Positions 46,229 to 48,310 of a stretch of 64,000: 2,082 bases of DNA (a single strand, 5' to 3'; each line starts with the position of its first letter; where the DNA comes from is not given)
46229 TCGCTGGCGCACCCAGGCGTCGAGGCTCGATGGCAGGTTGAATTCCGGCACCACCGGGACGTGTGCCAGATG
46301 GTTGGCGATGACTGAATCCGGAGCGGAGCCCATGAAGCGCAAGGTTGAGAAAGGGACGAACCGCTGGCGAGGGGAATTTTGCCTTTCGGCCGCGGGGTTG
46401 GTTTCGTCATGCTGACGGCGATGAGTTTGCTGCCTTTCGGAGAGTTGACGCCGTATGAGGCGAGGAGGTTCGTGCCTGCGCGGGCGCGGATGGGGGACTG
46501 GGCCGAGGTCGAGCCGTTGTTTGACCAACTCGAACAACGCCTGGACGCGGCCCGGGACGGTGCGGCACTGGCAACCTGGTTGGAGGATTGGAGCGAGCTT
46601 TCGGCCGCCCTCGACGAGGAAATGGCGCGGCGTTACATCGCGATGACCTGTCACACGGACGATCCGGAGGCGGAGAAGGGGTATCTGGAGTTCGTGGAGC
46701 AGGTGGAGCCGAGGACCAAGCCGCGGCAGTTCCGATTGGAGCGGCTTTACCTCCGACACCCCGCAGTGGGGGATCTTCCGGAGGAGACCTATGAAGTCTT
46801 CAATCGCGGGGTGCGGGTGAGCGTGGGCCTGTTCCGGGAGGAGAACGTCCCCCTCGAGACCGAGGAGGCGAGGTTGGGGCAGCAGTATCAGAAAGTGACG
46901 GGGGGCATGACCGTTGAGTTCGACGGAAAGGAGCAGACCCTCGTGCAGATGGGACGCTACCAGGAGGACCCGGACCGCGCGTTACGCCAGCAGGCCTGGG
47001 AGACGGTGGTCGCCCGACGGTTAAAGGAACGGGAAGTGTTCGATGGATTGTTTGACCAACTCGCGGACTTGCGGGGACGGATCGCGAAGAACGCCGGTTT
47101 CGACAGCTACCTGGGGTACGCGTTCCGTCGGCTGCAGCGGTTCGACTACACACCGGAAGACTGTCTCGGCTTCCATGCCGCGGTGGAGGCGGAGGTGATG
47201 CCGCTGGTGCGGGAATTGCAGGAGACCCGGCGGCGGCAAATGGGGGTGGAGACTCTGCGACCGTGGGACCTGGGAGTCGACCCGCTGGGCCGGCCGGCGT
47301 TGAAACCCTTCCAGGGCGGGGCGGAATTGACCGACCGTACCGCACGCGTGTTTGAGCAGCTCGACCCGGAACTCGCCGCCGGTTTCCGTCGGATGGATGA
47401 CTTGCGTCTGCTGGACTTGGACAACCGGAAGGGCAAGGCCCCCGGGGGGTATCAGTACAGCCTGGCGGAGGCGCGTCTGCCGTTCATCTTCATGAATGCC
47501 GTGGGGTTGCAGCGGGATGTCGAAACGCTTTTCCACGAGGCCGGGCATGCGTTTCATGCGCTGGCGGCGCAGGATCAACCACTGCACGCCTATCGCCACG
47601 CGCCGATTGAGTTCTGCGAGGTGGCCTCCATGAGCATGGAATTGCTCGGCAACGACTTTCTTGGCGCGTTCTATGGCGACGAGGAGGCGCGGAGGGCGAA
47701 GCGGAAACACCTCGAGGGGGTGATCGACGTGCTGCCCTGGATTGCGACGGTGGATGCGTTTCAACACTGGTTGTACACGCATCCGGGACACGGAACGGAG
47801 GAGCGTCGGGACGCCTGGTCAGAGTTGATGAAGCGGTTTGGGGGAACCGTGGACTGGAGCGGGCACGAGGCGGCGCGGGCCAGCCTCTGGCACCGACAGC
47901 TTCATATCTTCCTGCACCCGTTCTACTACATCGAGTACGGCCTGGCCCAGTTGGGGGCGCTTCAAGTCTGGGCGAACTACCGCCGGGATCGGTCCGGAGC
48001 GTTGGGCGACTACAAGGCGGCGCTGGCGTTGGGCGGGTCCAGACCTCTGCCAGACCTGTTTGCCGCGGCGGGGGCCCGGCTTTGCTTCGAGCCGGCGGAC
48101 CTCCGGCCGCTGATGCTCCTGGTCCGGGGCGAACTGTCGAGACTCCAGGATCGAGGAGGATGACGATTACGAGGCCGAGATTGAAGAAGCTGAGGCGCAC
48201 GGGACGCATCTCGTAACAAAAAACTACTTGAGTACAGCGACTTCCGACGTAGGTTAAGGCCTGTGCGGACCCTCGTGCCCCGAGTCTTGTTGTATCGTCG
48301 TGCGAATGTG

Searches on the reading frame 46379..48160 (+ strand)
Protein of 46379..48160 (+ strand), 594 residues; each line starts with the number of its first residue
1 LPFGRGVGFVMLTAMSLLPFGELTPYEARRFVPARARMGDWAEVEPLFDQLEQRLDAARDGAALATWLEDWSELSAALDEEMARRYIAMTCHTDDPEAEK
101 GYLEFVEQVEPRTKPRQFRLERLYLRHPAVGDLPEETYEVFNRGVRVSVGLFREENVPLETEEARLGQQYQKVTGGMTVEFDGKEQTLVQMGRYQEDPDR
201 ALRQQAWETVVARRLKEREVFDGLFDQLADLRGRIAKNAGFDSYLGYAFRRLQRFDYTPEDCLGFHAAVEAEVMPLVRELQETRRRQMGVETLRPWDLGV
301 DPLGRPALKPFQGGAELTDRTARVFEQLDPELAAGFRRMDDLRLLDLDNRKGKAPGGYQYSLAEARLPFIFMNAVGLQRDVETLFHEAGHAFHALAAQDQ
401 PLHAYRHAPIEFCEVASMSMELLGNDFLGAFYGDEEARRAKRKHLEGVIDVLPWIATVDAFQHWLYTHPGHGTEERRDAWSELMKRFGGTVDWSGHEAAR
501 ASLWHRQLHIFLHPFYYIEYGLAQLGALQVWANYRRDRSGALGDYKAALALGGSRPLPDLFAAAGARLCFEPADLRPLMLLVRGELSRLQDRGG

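Call 9: search_protein_families(library=pfam, proteins=[window:46379-48160:+], max_evalue=0.001)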
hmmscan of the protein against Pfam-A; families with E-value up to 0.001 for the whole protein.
window:46379-48160:+ (594 aa): 1 family
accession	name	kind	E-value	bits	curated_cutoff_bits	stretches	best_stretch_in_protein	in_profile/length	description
PF01432.26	Peptidase_M3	-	8.9e-44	151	27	1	194-571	2-448/457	Peptidase family M3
